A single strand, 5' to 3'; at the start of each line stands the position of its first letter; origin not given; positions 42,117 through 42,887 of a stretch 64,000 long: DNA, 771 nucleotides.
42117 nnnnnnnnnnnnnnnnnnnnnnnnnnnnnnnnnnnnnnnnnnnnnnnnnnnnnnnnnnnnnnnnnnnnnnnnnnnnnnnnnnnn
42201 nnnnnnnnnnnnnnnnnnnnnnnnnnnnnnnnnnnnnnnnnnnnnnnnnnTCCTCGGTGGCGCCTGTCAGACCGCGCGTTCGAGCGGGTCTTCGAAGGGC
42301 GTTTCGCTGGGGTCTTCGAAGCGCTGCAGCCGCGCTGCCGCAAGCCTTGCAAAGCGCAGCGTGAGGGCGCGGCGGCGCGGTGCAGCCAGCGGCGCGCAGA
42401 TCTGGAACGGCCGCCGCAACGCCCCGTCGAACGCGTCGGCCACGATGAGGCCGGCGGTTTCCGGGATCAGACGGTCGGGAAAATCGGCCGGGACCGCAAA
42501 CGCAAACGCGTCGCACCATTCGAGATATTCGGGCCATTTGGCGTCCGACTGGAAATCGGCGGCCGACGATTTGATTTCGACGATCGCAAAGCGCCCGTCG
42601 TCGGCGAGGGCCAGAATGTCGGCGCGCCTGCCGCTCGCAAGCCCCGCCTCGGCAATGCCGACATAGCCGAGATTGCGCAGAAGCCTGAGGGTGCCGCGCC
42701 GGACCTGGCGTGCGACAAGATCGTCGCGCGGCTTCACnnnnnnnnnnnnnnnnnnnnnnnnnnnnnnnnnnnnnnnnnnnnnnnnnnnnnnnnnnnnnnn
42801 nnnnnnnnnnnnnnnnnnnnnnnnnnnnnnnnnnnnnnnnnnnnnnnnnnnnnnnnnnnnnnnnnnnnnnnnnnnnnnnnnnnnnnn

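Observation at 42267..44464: Uncharacterised 576-aa protein translationally coupled (GTGA overlap) to an MmcB-like PD-(D/E)xK protein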

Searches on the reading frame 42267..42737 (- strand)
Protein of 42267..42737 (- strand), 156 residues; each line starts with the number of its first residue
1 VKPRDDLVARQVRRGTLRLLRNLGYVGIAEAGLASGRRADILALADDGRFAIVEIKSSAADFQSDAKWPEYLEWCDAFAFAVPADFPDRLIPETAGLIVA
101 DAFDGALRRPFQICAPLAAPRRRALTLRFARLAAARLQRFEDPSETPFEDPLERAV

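Call 5: search_protein_families(library=pfam, proteins=[window:42267-42737:-], max_evalue=0.01)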
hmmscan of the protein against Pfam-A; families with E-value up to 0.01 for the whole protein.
window:42267-42737:- (156 aa): 1 family
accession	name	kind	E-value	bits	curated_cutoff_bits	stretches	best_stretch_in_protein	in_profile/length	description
PF06319.18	MmcB-like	-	1.7e-43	148.4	22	1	9-143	14-147/148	DNA repair protein MmcB-like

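Call 6: search_protein_families(library=ncbifam, proteins=[window:42267-42737:-], max_evalue=0.01)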
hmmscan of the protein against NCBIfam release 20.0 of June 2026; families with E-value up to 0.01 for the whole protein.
window:42267-42737:- (156 aa): 0 families

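Call 14: search_solved_structures(query=window:42267-42737:-, max_evalue=10)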
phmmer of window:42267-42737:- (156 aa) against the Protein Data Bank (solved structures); distinct sequences matched with E-value up to 10: 4.
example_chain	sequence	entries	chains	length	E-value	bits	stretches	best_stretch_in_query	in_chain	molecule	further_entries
3dnx_A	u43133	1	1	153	3.4e-31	111.4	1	10-144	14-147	uncharacterized protein SPO1766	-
6fv4_A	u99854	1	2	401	0.24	14.5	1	3-47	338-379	N-acetylglucosamine-6-phosphate deacetylase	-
6fv3_A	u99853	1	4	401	0.27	14.3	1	3-47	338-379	N-acetylglucosamine-6-phosphate deacetylase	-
3jvo_A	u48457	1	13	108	0.89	12.6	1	65-120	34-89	Gp6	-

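Call 43: search_protein_families(library=padloc, proteins=[window:42267-42737:-], max_evalue=1)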
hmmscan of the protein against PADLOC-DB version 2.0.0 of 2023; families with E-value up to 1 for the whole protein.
window:42267-42737:- (156 aa): 3 families
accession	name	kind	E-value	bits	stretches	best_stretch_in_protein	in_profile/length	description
PDLC04916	PDC-S11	-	0.0064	13.6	1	33-77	52-96/358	-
PDLC04910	PDC-S11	-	0.072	10.3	1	37-75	59-97/359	-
PDLC04490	PDC-M17A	-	0.075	9.7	1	4-49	216-260/591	-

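Call 44: search_protein_families(library=phrogs, proteins=[window:42267-42737:-], max_evalue=1)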
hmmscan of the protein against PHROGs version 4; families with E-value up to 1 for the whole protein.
window:42267-42737:- (156 aa): 3 families
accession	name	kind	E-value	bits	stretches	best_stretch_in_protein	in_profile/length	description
phrog_2776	-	unknown function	1.5e-15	58.4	1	24-104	27-114/181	-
phrog_31448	-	unknown function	2.9e-10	40.6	1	19-80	336-397/458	-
phrog_5429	-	DNA, RNA and nucleotide metabolism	1.2e-09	39.3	1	29-101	42-123/176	DNA repair protein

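Call 54: search_solved_structures(query=window:42267-42737:-, max_evalue=0.001, show_alignments=1)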
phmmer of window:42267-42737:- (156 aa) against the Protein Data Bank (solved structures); distinct sequences matched with E-value up to 0.001: 1.
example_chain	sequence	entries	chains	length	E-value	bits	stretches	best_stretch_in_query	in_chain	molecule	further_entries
3dnx_A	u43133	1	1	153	3.4e-31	111.4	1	10-144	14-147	uncharacterized protein SPO1766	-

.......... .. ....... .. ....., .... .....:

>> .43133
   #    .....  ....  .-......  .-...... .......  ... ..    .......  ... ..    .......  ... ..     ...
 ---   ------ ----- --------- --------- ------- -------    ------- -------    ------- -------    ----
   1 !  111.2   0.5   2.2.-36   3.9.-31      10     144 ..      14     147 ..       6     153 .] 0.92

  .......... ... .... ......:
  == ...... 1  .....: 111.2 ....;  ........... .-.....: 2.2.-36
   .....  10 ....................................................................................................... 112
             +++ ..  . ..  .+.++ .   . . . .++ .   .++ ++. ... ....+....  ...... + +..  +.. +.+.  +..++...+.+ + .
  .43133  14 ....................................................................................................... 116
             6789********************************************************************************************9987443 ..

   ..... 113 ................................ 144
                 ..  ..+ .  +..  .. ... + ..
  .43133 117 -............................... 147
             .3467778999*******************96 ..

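Call 59: find_homologous_proteins(query=window:42267-42737:-, max_evalue=0.00001)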
Query window:42267-42737:- (156 aa): 6790 proteins with E <= 0.00001 among 8000 candidates; the best 120 are listed.
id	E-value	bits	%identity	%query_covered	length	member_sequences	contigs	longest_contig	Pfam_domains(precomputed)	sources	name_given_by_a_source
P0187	5.1e-94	330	99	100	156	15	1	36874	PF06319.20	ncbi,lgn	-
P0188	4.4e-87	308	92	99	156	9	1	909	PF06319.20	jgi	jgi:hypothetical protein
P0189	1.1e-84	300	94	100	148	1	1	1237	PF06319.20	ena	-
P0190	3.5e-83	295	90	99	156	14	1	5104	PF06319.20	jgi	-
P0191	3.2e-72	259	87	91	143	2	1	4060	PF06319.20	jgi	jgi:hypothetical protein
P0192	1.5e-62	228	76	90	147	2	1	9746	PF06319.20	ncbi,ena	-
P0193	6.9e-61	222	76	88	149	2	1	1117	PF06319.20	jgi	jgi:hypothetical protein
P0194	1.5e-51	192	65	91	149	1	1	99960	PF06319.20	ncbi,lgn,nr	ncbi:MAG: MmcB family DNA repair protein [Alphaproteobacteria bacterium]|nr:MmcB family DNA repair p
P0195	1.8e-48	182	65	92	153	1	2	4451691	PF06319.20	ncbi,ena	-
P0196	9.3e-48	180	64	89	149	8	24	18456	PF06319.20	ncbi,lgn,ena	ncbi:MAG: MmcB family DNA repair protein [Tagaea sp.]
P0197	4.4e-47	178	65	89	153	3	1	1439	PF06319.20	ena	-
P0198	5.1e-47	177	65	89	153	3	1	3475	PF06319.20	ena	-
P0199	6.9e-47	177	62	90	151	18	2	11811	PF06319.20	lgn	-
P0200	2.1e-46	175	59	92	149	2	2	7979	PF06319.20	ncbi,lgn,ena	-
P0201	2.4e-46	175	65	89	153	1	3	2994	PF06319.20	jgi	jgi:hypothetical protein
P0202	2.9e-46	175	62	90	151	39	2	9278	PF06319.20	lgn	-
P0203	3.3e-46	175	63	92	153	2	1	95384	PF06319.20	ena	-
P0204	3.8e-46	175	65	90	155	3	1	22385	PF06319.20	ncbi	-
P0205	8.6e-46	173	61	90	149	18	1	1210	PF06319.20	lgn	-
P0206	1.3e-45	173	64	89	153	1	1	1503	PF06319.20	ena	-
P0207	1.5e-45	173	65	87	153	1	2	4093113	PF06319.20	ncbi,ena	-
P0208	2.0e-45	172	63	89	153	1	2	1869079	PF06319.20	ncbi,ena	-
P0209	4.3e-45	171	61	90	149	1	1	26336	PF06319.20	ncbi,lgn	-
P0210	1.1e-44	170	63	87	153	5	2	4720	PF06319.20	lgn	-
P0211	2.1e-44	169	64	87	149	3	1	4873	PF06319.20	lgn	-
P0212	2.8e-43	165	59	93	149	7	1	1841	PF06319.20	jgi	-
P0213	4.1e-43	165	60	89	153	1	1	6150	PF06319.20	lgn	-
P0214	8.6e-43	164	64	85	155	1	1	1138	PF06319.20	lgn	-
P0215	1.1e-42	163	63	87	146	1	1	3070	PF06319.20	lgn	-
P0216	1.8e-42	163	61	82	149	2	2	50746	PF06319.20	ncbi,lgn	-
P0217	4.3e-42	161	59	90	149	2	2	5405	PF06319.20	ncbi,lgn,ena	-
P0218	6.8e-42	161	60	88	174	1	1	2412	PF06319.20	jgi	jgi:hypothetical protein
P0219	1.1e-41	160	61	87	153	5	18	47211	PF06319.20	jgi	jgi:hypothetical protein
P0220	1.5e-41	160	56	96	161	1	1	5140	PF06319.20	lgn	-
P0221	1.7e-41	159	60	91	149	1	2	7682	PF06319.20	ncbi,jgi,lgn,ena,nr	ncbi:MAG TPA: MmcB family DNA repair protein [Stellaceae bacterium]|nr:MmcB family DNA repair protei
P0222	1.9e-41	159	56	96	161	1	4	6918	PF06319.20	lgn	-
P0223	1.9e-41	159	60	88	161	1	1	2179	PF06319.20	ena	-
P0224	2.0e-41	159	60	90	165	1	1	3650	PF06319.20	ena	-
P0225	2.9e-41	159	62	83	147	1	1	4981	PF06319.20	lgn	-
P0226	3.7e-41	158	61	87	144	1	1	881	PF06319.20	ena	-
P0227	4.4e-41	158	61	90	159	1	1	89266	PF06319.20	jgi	-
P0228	9.7e-41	157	59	88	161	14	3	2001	PF06319.20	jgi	jgi:hypothetical protein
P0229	1.0e-40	157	58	94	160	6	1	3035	PF06319.20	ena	-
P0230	1.3e-40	157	59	91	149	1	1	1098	PF06319.20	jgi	jgi:hypothetical protein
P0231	1.7e-40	156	61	83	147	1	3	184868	PF06319.20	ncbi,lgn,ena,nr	ncbi:MAG: MmcB family DNA repair protein [Henriciella sp.]|nr:MmcB family DNA repair protein [Henric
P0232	1.7e-40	156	61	83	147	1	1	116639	PF06319.20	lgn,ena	-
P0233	2.0e-40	156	58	88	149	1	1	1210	PF06319.20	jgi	jgi:hypothetical protein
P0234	2.0e-40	156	60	86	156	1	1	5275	PF06319.20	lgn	-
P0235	2.2e-40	156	57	96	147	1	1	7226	PF06319.20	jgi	jgi:hypothetical protein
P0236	2.3e-40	156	59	88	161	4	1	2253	PF06319.20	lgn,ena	-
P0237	2.4e-40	156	59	88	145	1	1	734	PF06319.20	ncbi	-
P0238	2.6e-40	156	60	91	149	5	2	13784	PF06319.20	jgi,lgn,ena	jgi:hypothetical protein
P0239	4.2e-40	155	59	88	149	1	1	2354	PF06319.20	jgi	jgi:hypothetical protein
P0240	4.3e-40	155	60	83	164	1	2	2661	PF06319.20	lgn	-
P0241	4.5e-40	155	59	88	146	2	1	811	PF06319.20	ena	-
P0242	4.9e-40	155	59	88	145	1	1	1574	PF06319.20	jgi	jgi:hypothetical protein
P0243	6.2e-40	154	59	88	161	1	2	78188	PF06319.20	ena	-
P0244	7.7e-40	154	61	83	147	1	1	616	PF06319.20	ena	-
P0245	7.8e-40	154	61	83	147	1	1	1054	PF06319.20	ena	-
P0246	8.1e-40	154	57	89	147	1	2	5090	PF06319.20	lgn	-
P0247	9.2e-40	154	56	92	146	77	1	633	PF06319.20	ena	-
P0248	1.0e-39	154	59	87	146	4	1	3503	PF06319.20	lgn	-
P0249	1.1e-39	154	58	88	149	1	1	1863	PF06319.20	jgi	-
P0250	1.2e-39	154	59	85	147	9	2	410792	PF06319.20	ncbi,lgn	ncbi:MAG: MmcB family DNA repair protein [Pseudomonadota bacterium]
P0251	1.4e-39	153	58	92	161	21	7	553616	PF06319.20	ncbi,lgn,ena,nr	ncbi:MAG: hypothetical protein B7X53_00245 [Hyphomonas sp. 34-62-18]|nr:MmcB family DNA repair prote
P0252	1.5e-39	153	55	96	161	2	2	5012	PF06319.20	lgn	-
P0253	1.7e-39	153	58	92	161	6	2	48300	PF06319.20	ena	-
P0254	1.9e-39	153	57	90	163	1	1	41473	PF06319.20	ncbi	-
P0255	1.9e-39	153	56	92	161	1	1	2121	PF06319.20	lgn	-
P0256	2.0e-39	153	60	88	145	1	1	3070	PF06319.20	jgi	jgi:hypothetical protein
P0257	2.0e-39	153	60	87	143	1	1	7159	PF06319.20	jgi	jgi:hypothetical protein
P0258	2.1e-39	153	58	92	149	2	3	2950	PF06319.20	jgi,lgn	jgi:hypothetical protein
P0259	2.1e-39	153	62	83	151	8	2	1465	PF06319.20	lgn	-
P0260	2.4e-39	153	58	76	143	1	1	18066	PF06319.20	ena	-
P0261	2.6e-39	152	58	91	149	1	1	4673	PF06319.20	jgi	jgi:hypothetical protein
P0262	2.6e-39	152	58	92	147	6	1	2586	PF06319.20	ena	-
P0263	2.6e-39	152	58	88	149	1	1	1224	PF06319.20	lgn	-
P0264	2.6e-39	152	58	91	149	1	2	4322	PF06319.20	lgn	-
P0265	2.7e-39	152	61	83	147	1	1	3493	PF06319.20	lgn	-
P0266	2.7e-39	152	58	91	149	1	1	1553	PF06319.20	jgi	jgi:hypothetical protein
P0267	3.1e-39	152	54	90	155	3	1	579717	PF06319.20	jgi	jgi:hypothetical protein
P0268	3.3e-39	152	56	92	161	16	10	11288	PF06319.20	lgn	-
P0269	3.3e-39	152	57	91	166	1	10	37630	PF06319.20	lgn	-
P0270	3.5e-39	152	54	95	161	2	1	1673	PF06319.20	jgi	jgi:hypothetical protein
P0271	4.7e-39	152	58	94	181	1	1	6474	PF06319.20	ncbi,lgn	-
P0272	4.7e-39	152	55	87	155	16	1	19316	PF06319.20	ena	-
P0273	5.0e-39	152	62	83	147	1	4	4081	PF06319.20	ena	-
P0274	5.0e-39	152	59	88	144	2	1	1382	PF06319.20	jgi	jgi:hypothetical protein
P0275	5.1e-39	151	60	86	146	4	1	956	PF06319.20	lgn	-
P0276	5.2e-39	151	61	83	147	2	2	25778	PF06319.20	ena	-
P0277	5.6e-39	151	58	87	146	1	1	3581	PF06319.20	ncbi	-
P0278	5.7e-39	151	53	90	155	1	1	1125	PF06319.20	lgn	-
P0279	5.7e-39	151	56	90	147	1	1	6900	PF06319.20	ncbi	-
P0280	5.9e-39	151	60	83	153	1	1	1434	PF06319.20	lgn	-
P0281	6.1e-39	151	54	97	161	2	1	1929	PF06319.20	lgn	-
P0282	6.2e-39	151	59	88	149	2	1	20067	PF06319.20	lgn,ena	-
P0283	6.4e-39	151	57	86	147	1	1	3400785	PF06319.20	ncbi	-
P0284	7.2e-39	151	56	81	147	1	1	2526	PF06319.20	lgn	-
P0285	7.5e-39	151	59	87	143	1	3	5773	PF06319.20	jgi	jgi:hypothetical protein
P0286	7.8e-39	151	59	87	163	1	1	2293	PF06319.20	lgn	-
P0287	8.3e-39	151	57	92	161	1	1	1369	PF06319.20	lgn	-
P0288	8.5e-39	151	60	87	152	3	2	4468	PF06319.20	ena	-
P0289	8.5e-39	151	57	92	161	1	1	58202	PF06319.20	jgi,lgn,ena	jgi:hypothetical protein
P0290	9.2e-39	151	55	97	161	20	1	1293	PF06319.20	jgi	jgi:hypothetical protein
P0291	9.3e-39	151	59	87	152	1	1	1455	PF06319.20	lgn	-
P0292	9.7e-39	151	55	92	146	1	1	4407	PF06319.20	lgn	-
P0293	1.0e-38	151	58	87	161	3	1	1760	PF06319.20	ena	-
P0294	1.0e-38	150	58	84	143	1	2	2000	PF06319.20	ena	-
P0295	1.1e-38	150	58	87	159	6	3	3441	PF06319.20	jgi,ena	jgi:hypothetical protein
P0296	1.1e-38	150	56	95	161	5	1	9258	PF06319.20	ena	-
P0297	1.1e-38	150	58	85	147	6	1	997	PF06319.20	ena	-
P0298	1.1e-38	150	61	83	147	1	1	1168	PF06319.20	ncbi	-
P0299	1.2e-38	150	57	87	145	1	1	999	PF06319.20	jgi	jgi:hypothetical protein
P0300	1.2e-38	150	57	87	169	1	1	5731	PF06319.20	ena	-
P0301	1.2e-38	150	56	90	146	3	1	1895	PF06319.20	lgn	-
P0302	1.2e-38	150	61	88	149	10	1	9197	PF06319.20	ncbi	-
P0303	1.3e-38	150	57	87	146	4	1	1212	PF06319.20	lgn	-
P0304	1.3e-38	150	61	85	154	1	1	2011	PF06319.20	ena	-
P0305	1.4e-38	150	58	92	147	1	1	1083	PF06319.20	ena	-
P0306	1.4e-38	150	55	94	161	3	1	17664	PF06319.20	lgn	-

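Call 60: find_encoding_contigs(protein=P0251, flank=4000, max_places=2)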
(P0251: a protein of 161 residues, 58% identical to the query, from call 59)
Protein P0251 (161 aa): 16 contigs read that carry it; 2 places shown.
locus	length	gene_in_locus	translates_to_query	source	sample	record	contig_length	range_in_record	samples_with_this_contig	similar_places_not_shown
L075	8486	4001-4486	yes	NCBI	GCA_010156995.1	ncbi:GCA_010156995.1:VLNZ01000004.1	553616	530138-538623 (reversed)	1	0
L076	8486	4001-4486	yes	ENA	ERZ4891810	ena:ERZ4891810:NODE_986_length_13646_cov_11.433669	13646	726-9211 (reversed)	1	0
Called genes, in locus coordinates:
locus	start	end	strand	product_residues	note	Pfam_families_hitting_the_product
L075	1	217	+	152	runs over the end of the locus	-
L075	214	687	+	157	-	PF00903:Glyoxalase, PF22677:Ble-like_N (faint), PF13669:Glyoxalase_4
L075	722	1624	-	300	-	PF00149:Metallophos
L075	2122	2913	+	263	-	PF00565:SNase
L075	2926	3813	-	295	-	PF04542:Sigma70_r2, PF04545:Sigma70_r4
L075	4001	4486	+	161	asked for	PF06319:MmcB-like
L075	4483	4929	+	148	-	-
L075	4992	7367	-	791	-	PF13292:DXP_synthase_N (weak), PF00456:Transketolase_N, PF02775:TPP_enzyme_C, PF02779:Transket_pyr, PF22613:Transketolase_C_1, PF02780:Transketolase_C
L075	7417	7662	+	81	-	PF05164:ZapA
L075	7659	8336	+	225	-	PF07264:EI24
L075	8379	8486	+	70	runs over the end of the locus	PF04588:HIG_1_N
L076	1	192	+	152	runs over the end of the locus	-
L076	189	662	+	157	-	PF00903:Glyoxalase, PF22677:Ble-like_N (faint), PF13669:Glyoxalase_4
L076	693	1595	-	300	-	PF00149:Metallophos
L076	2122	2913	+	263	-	PF00565:SNase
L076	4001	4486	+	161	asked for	PF06319:MmcB-like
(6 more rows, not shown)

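Call 61: find_encoding_contigs(protein=P0283, flank=4000, max_places=1)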
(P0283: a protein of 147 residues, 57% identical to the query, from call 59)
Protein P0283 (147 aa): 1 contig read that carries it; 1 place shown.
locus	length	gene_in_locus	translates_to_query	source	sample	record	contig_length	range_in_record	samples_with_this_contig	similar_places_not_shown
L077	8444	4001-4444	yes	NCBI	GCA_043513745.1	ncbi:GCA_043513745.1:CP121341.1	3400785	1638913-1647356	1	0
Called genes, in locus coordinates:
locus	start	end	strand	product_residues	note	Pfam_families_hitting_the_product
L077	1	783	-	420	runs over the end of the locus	PF12867:DinB_2, PF03781:FGE-sulfatase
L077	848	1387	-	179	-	PF02834:LigT_PEase, PF13563:2_5_RNA_ligase2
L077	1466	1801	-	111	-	PF11015:DUF2853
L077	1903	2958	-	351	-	PF00248:Aldo_ket_red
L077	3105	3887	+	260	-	PF01027:Bax1-I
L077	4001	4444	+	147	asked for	PF06319:MmcB-like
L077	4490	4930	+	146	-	-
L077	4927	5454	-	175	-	PF01641:SelR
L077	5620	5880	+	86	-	PF10073:GapR_DNA-bd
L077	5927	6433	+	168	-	-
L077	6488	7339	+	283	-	PF00106:adh_short, PF01370:Epimerase (faint), PF08659:KR, PF13460:NAD_binding_10 (weak), PF13561:adh_short_C2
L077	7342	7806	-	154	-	PF02590:SPOUT_MTase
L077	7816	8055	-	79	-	PF02410:RsfS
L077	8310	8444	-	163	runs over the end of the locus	PF00710:Asparaginase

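Call 62: find_encoding_contigs(protein=P0267, flank=4000, max_places=1)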
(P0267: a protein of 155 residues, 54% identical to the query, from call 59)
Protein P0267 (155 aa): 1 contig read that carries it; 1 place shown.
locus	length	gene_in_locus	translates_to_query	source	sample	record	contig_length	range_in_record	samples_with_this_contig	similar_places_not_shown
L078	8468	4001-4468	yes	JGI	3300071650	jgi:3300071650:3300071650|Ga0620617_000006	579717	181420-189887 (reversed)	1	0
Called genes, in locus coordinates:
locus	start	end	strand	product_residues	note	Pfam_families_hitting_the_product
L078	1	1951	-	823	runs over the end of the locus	PF00577:Usher, PF13953:PapC_C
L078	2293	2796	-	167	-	PF05229:SCPU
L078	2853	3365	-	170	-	PF05229:SCPU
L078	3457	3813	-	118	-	-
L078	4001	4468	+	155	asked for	PF06319:MmcB-like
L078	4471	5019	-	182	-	PF00072:Response_reg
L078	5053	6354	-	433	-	PF00512:HisKA, PF02518:HATPase_c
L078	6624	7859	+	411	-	PF06850:PHB_depo_C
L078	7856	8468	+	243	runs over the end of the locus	PF01863:YgjP-like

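Call 70: search_protein_families(library=pfam, proteins=[L075:4483-4929:+, L077:4490-4930:+], max_evalue=0.01)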
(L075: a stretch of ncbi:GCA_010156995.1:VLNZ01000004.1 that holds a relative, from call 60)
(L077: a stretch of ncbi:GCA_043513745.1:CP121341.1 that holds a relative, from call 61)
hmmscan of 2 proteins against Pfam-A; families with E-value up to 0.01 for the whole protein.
L075:4483-4929:+ (148 aa): 0 families

L077:4490-4930:+ (146 aa): 0 families

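Call 79: predict_structure(alignment_id=A4)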
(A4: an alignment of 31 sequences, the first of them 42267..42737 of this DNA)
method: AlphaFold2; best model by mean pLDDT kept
length: 156 residues; sequences in the alignment: 31
mean_pLDDT: 91.5   pTM: 0.85
mean pLDDT of the five models: 91.5, 89.8, 89.9, 89.5, 89.6
residues with pLDDT >= 90: 120; 70-90: 25; 50-70: 9; < 50: 2
segments of 3 or more residues with pLDDT < 50: none
pLDDT, mean of each block of 10 residues (from residue 1): 84 98 96 92 97 97 93 98 97 98 98 97 93 87 74 51
secondary structure, 60 per line:
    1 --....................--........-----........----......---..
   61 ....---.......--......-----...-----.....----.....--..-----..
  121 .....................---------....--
elements in order: H3-22 E25-32 E38-45 E50-55 H59-64 H68-74 E77-82 E96-100 E105-109 H119-141 H151-154
